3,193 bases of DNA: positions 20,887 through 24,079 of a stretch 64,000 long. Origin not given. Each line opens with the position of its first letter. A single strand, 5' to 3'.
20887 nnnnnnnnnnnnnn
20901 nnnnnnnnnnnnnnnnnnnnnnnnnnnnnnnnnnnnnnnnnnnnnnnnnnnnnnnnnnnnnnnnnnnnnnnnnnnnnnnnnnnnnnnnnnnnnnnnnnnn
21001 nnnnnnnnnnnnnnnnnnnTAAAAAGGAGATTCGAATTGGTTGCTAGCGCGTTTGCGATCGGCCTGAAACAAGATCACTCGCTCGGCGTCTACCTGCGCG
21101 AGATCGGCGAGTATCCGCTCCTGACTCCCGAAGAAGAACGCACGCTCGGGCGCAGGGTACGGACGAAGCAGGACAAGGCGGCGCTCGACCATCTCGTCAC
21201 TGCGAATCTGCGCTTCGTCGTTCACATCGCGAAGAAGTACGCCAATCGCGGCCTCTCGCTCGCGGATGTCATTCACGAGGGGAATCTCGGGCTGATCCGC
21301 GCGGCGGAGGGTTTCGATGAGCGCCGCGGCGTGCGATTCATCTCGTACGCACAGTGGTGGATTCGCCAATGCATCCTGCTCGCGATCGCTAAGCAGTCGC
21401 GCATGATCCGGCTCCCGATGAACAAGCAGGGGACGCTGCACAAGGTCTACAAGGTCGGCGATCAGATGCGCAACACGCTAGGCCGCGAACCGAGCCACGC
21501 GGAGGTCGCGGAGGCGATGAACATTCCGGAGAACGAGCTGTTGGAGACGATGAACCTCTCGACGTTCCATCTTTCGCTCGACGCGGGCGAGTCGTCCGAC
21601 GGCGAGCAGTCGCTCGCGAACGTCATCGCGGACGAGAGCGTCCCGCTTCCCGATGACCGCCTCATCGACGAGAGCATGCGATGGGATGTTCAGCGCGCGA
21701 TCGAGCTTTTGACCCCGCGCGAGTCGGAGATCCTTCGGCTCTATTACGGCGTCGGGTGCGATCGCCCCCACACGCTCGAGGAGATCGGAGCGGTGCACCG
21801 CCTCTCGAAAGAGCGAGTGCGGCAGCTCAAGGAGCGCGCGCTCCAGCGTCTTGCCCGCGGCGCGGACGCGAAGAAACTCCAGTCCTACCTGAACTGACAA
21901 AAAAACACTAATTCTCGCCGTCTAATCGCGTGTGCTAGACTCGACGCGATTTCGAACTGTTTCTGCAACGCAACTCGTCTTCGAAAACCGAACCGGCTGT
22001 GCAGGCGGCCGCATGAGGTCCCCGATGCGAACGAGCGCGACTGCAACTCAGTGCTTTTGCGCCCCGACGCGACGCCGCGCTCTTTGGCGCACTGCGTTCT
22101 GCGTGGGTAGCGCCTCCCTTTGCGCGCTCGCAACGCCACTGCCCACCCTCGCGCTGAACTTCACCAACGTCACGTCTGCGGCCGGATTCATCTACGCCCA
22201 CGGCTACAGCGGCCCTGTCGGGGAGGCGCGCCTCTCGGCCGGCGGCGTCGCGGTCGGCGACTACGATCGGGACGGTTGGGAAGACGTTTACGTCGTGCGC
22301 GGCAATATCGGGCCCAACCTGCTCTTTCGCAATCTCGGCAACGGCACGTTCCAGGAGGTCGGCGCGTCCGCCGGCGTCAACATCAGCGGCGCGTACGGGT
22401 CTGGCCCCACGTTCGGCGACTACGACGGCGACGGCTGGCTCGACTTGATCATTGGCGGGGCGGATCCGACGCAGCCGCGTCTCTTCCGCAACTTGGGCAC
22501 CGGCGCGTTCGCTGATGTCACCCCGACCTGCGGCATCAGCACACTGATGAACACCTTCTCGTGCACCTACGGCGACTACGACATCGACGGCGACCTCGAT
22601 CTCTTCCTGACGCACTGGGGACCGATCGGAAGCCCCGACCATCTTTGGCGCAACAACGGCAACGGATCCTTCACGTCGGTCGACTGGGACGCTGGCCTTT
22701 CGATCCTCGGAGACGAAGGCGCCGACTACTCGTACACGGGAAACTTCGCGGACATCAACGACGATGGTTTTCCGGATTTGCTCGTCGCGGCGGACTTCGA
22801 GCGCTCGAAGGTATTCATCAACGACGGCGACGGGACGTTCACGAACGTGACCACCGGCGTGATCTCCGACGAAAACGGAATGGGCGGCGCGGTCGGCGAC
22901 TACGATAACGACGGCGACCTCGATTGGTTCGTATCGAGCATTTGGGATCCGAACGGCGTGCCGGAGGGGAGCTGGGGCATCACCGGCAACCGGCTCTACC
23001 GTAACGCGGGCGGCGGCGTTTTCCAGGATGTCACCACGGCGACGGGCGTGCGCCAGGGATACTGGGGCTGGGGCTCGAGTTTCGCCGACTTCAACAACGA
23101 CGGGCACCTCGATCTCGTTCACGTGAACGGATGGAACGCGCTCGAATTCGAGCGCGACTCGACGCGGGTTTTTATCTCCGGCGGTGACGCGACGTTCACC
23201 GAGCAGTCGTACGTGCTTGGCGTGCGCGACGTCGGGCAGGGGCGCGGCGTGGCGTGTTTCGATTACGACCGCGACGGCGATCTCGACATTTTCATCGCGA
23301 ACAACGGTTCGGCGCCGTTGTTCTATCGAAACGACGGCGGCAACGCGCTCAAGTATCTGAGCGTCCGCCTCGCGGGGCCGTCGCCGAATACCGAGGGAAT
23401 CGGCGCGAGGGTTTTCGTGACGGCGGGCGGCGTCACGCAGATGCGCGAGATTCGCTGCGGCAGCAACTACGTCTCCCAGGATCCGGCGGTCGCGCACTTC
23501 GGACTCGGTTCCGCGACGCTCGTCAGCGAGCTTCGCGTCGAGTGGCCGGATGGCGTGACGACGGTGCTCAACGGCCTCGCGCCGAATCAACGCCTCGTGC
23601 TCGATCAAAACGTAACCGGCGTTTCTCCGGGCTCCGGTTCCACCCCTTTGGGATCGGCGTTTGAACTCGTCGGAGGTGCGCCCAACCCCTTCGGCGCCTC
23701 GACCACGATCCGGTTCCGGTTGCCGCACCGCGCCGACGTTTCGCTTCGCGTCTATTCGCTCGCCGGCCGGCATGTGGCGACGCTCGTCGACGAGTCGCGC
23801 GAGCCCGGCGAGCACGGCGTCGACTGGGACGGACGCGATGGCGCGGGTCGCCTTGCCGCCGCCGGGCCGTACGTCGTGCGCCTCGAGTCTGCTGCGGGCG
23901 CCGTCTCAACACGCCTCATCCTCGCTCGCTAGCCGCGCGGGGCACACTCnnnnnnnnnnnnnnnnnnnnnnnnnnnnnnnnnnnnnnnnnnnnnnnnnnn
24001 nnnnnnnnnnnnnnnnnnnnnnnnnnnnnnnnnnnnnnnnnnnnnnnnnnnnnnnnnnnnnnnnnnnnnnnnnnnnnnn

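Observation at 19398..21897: MerR-like regulator with 5-Cys C-terminus, translationally coupled to the Fe-S carrier ApbC/Mrp and followed by a sigma-70 factor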

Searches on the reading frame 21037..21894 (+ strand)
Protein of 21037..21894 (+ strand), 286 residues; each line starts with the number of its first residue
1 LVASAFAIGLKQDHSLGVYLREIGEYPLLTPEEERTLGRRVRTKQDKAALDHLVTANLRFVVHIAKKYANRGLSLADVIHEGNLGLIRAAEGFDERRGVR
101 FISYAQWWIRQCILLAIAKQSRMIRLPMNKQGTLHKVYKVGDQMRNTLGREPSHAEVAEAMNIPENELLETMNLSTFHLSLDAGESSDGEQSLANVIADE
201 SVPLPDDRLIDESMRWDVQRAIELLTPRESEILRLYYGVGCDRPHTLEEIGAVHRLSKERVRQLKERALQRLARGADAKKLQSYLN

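Call 6: search_protein_families(library=pfam, proteins=[window:21037-21894:+], max_evalue=0.01)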
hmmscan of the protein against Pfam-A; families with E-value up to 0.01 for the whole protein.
window:21037-21894:+ (286 aa): 6 families
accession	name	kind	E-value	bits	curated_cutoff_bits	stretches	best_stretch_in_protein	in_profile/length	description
PF04542.20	Sigma70_r2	-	1.4e-17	63.7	24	1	53-122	1-70/71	Sigma-70 region 2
PF04545.22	Sigma70_r4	-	5e-17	61.6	24.1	1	221-272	1-48/50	Sigma-70, region 4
PF04539.22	Sigma70_r3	-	2e-15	57.1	25.3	1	134-207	3-76/78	Sigma-70 region 3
PF00140.25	Sigma70_r1_2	-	1.2e-11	44.8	22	1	15-42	2-29/34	Sigma-70 factor, region 1.2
PF08281.18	Sigma70_r4_2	-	8e-05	22.7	25.7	0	217-272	3-54/54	Sigma-70, region 4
PF20912.2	RPC3_helical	-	0.0015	19.3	27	0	208-234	1-42/64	DNA-directed RNA polymerase III subunit RPC3, helical hairpin domain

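Call 7: search_protein_families(library=ncbifam, proteins=[window:21037-21894:+], max_evalue=0.001)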
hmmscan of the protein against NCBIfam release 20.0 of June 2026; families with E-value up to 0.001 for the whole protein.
window:21037-21894:+ (286 aa): 47 families (the best 25 are shown)
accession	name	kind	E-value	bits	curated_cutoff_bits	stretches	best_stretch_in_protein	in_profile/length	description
TIGR02997.1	Sig70-cyanoRpoD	subfamily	2.3e-72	243.8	384.5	1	44-272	70-297/298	RNA polymerase sigma factor, RpoD/SigA family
NF004208.0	PRK05658.1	equivalog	5.2e-72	243.8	555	1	45-286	389-630/631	RNA polymerase sigma factor RpoD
NF006666.0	PRK09210.1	equivalog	5.9e-69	233.1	572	1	9-286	94-370/370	RNA polymerase sigma factor RpoD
TIGR02394.1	rpoS_proteo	equivalog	2.1e-68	230.9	378.7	1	15-276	14-274/285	RNA polymerase sigma factor RpoS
NF004207.0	PRK05657.1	equivalog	9.5e-66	222.4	394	1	16-279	58-320/329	RNA polymerase sigma factor RpoS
TIGR02393.1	RpoD_Cterm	equivalog_domain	2.1e-65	220.6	354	1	50-285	2-237/238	RNA polymerase sigma factor RpoD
NF005643.0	PRK07406.1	equivalog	2.7e-65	221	500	1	42-285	154-396/397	RNA polymerase sigma factor RpoD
NF005920.0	PRK07921.1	subfamily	1.5e-63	214.8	464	1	30-284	74-326/328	RNA polymerase sigma factor SigB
NF041931.2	MzaA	equivalog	1.7e-63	215.6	800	1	47-285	474-714/726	MZA anti-phage system associated sigma-70 family RNA polymerase sigma factor MzaA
NF005785.0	PRK07598.1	equivalog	1.4e-59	202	554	1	44-285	171-411/415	RNA polymerase sigma factor SigC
NF004615.0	PRK05949.1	subfamily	4.7e-57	193.3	530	1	44-276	87-318/327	RNA polymerase sigma factor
NF005642.0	PRK07405.1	subfamily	2.4e-56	191.3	524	1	45-285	79-316/318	RNA polymerase sigma factor SigD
NF004561.0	PRK05901.1-3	equivalog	5.9e-55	187.4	582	1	46-286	297-537/537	RNA polymerase sigma factor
NF004560.0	PRK05901.1-1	equivalog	4.1e-54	184.6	711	1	46-285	276-515/516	RNA polymerase sigma factor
NF004565.0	PRK05901.2-3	equivalog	4.1e-54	184.2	484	1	19-285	221-499/501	RNA polymerase sigma factor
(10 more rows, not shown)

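Call 43: search_protein_families(library=ncbifam, proteins=[window:21037-21894:+], max_evalue=1e-30)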
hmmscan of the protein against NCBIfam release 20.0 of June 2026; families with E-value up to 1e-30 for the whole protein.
window:21037-21894:+ (286 aa): 23 families
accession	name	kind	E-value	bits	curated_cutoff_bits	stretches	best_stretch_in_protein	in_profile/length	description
TIGR02997.1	Sig70-cyanoRpoD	subfamily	2.3e-72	243.8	384.5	1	44-272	70-297/298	RNA polymerase sigma factor, RpoD/SigA family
NF004208.0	PRK05658.1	equivalog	5.2e-72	243.8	555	1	45-286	389-630/631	RNA polymerase sigma factor RpoD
NF006666.0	PRK09210.1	equivalog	5.9e-69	233.1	572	1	9-286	94-370/370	RNA polymerase sigma factor RpoD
TIGR02394.1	rpoS_proteo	equivalog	2.1e-68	230.9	378.7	1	15-276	14-274/285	RNA polymerase sigma factor RpoS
NF004207.0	PRK05657.1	equivalog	9.5e-66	222.4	394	1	16-279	58-320/329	RNA polymerase sigma factor RpoS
TIGR02393.1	RpoD_Cterm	equivalog_domain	2.1e-65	220.6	354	1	50-285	2-237/238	RNA polymerase sigma factor RpoD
NF005643.0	PRK07406.1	equivalog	2.7e-65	221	500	1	42-285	154-396/397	RNA polymerase sigma factor RpoD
NF005920.0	PRK07921.1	subfamily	1.5e-63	214.8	464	1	30-284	74-326/328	RNA polymerase sigma factor SigB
NF041931.2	MzaA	equivalog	1.7e-63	215.6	800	1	47-285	474-714/726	MZA anti-phage system associated sigma-70 family RNA polymerase sigma factor MzaA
NF005785.0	PRK07598.1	equivalog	1.4e-59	202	554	1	44-285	171-411/415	RNA polymerase sigma factor SigC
NF004615.0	PRK05949.1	subfamily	4.7e-57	193.3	530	1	44-276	87-318/327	RNA polymerase sigma factor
NF005642.0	PRK07405.1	subfamily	2.4e-56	191.3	524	1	45-285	79-316/318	RNA polymerase sigma factor SigD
NF004561.0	PRK05901.1-3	equivalog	5.9e-55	187.4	582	1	46-286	297-537/537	RNA polymerase sigma factor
NF004560.0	PRK05901.1-1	equivalog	4.1e-54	184.6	711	1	46-285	276-515/516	RNA polymerase sigma factor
NF004565.0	PRK05901.2-3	equivalog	4.1e-54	184.2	484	1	19-285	221-499/501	RNA polymerase sigma factor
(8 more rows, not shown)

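Call 53: find_homologous_proteins(query=window:21037-21894:+, max_evalue=1e-40)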
Query window:21037-21894:+ (286 aa): 7956 proteins with E <= 1e-40 among 8000 candidates; the best 120 are listed.
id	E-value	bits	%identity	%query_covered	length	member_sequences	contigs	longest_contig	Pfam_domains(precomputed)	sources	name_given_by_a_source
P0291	3.0e-177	606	96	100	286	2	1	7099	PF04545.23,PF00140.26,PF04542.21,PF04539.23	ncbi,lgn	-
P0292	2.6e-158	544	86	100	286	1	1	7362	PF04545.23,PF00140.26,PF04542.21,PF04539.23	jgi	-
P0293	1.9e-151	521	82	100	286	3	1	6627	PF04545.23,PF00140.26,PF04542.21,PF04539.23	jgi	-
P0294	3.6e-132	458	71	99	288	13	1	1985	PF04545.23,PF00140.26,PF04542.21,PF04539.23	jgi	jgi:RNA polymerase primary sigma factor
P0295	6.7e-127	441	69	100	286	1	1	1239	PF04545.23,PF00140.26,PF04542.21,PF04539.23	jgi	-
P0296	7.2e-121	421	67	100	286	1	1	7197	PF04545.23,PF00140.26,PF04542.21,PF04539.23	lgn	-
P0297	4.3e-118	412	67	99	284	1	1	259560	PF04545.23,PF00140.26,PF04542.21,PF04539.23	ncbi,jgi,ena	-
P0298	2.5e-116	406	66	99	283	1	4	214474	PF04545.23,PF00140.26,PF04542.21,PF08281.19,PF04539.23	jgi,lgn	jgi:RNA polymerase primary sigma factor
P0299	3.3e-116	406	65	99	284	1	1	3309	PF04545.23,PF00140.26,PF04542.21,PF04539.23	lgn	-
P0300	1.4e-115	404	65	99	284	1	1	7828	PF04545.23,PF00140.26,PF04542.21,PF04539.23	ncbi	-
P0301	1.5e-115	404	65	99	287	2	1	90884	PF04545.23,PF00140.26,PF04542.21,PF04539.23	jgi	-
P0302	3.0e-112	393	63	99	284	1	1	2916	PF04545.23,PF00140.26,PF04542.21,PF08281.19,PF04539.23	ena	-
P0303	9.8e-112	391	63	99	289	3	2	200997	PF04545.23,PF00140.26,PF04542.21,PF04539.23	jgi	jgi:RNA polymerase primary sigma factor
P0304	1.3e-111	391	63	97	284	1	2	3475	PF04545.23,PF00140.26,PF04542.21,PF04539.23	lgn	-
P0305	5.1e-110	386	64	97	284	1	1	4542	PF04545.23,PF00140.26,PF04542.21,PF04539.23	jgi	jgi:RNA polymerase primary sigma factor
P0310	1.8e-87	312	53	96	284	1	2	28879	PF04545.23,PF00140.26,PF04542.21,PF04539.23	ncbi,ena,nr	ncbi:MAG: RNA polymerase subunit sigma [candidate division Zixibacteria bacterium RBG_16_53_22]|nr:M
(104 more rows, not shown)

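Call 55: find_encoding_contigs(protein=P0303, flank=5000, max_places=1)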
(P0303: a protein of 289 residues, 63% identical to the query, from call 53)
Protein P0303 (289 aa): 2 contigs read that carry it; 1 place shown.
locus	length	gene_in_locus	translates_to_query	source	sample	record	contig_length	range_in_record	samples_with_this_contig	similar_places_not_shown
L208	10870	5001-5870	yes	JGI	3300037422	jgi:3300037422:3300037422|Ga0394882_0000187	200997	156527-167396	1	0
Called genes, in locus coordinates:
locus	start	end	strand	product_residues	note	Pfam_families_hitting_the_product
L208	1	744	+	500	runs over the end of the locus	PF00361:Proton_antipo_M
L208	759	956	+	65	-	-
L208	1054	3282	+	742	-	PF13424:TPR_12 (faint), PF00515:TPR_1 (faint), PF07719:TPR_2 (faint), PF13414:TPR_11 (faint), PF13428:TPR_14 (faint), PF14559:TPR_19 (faint), PF13231:PMT_2 (weak), PF13432:TPR_16 (weak), +4 more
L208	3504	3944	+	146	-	PF09278:MerR-DNA-bind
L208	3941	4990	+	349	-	PF01883:FeS_assembly_P, PF02374:ArsA_ATPase (faint), PF09140:MipZ, PF10609:ParA, PF13614:AAA_31, PF01656:CbiA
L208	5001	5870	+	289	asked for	PF00140:Sigma70_r1_2, PF04542:Sigma70_r2, PF04539:Sigma70_r3, PF04545:Sigma70_r4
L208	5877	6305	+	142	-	PF00293:NUDIX, PF14815:NUDIX_4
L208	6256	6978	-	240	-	PF00106:adh_short, PF08659:KR, PF13561:adh_short_C2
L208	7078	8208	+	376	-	PF00557:Peptidase_M24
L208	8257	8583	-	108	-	PF01521:Fe-S_biosyn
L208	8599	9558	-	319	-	PF13534:Fer4_17 (faint), PF13183:Fer4_8 (faint), PF14697:Fer4_21 (weak), PF13237:Fer4_10 (weak), PF14697:Fer4_21, PF00037:Fer4 (weak), PF12838:Fer4_7, PF13187:Fer4_9 (weak), +4 more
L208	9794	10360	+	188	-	-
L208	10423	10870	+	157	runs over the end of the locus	-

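Call 56: find_encoding_contigs(protein=P0310, flank=5000, max_places=1)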
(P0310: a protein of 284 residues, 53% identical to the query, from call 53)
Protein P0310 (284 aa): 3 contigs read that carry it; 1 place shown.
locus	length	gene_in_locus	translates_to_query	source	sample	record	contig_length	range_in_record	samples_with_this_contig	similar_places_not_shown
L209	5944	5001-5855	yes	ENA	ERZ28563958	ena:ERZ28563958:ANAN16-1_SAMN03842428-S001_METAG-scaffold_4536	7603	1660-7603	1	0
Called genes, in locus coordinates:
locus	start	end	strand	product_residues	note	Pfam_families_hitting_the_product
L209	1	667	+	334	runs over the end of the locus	PF02568:ThiI, PF03054:tRNA_Me_trans (faint), PF18297:NFACT-R_2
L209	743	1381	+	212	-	PF00081:Sod_Fe_N, PF02777:Sod_Fe_C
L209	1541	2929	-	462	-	PF00595:PDZ (faint), PF00089:Trypsin, PF13365:Trypsin_2, PF13180:PDZ_2, PF17820:PDZ_6 (weak)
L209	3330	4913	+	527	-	-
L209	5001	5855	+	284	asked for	PF00140:Sigma70_r1_2, PF04542:Sigma70_r2, PF04539:Sigma70_r3, PF04545:Sigma70_r4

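Call 57: find_encoding_contigs(protein=P0298, flank=5000, max_places=1)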
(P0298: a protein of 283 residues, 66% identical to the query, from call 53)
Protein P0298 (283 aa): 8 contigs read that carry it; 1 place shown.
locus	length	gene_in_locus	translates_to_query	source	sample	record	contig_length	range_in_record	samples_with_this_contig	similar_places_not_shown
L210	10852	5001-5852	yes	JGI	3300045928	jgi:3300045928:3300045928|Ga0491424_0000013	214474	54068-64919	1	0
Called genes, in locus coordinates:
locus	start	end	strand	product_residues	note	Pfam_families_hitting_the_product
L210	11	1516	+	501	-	PF01059:Oxidored_q5_N (weak), PF00361:Proton_antipo_M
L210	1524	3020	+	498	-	PF00361:Proton_antipo_M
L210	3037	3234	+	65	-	-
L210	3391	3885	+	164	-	PF00376:MerR, PF13411:MerR_1, PF09278:MerR-DNA-bind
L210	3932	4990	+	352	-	PF01883:FeS_assembly_P, PF00142:Fer4_NifH (faint), PF09140:MipZ, PF10609:ParA, PF13614:AAA_31, PF01656:CbiA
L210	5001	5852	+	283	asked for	PF00140:Sigma70_r1_2, PF04542:Sigma70_r2, PF04539:Sigma70_r3, PF08281:Sigma70_r4_2 (faint), PF04545:Sigma70_r4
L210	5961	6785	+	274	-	PF00293:NUDIX, PF14815:NUDIX_4, PF00111:Fer2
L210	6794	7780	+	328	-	PF00892:EamA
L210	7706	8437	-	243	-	PF00106:adh_short, PF08659:KR, PF13561:adh_short_C2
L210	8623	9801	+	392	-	PF00557:Peptidase_M24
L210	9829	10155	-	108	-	PF01521:Fe-S_biosyn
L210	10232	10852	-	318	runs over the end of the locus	PF13534:Fer4_17 (faint), PF12797:Fer4_2 (faint), PF13237:Fer4_10 (weak), PF14697:Fer4_21, PF12838:Fer4_7 (weak), PF00037:Fer4 (weak), PF12838:Fer4_7 (weak), PF13187:Fer4_9 (weak), +2 more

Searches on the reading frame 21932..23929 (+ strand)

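Call 6: search_protein_families(library=pfam, proteins=[window:21932-23929:+], max_evalue=0.01)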
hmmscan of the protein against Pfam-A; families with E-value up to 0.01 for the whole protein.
window:21932-23929:+ (666 aa): 5 families
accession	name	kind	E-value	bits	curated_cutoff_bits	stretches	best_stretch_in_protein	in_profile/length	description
PF13517.12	FG-GAP_3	-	2.7e-49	166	26.9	7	110-173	1-60/61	FG-GAP-like repeat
PF07593.17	UnbV_ASPIC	-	3.5e-20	72.1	23.4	1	489-555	1-67/68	ASPIC and UnbV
PF01839.29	FG-GAP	-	9.2e-12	45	22.1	2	272-291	7-26/37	FG-GAP repeat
PF13860.13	FlgD_ig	-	5e-09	36.5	27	1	589-654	10-76/79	FlgD Ig-like domain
PF10029.15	DUF2271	-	0.007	16.5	27.3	0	615-655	64-104/136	Predicted periplasmic protein (DUF2271)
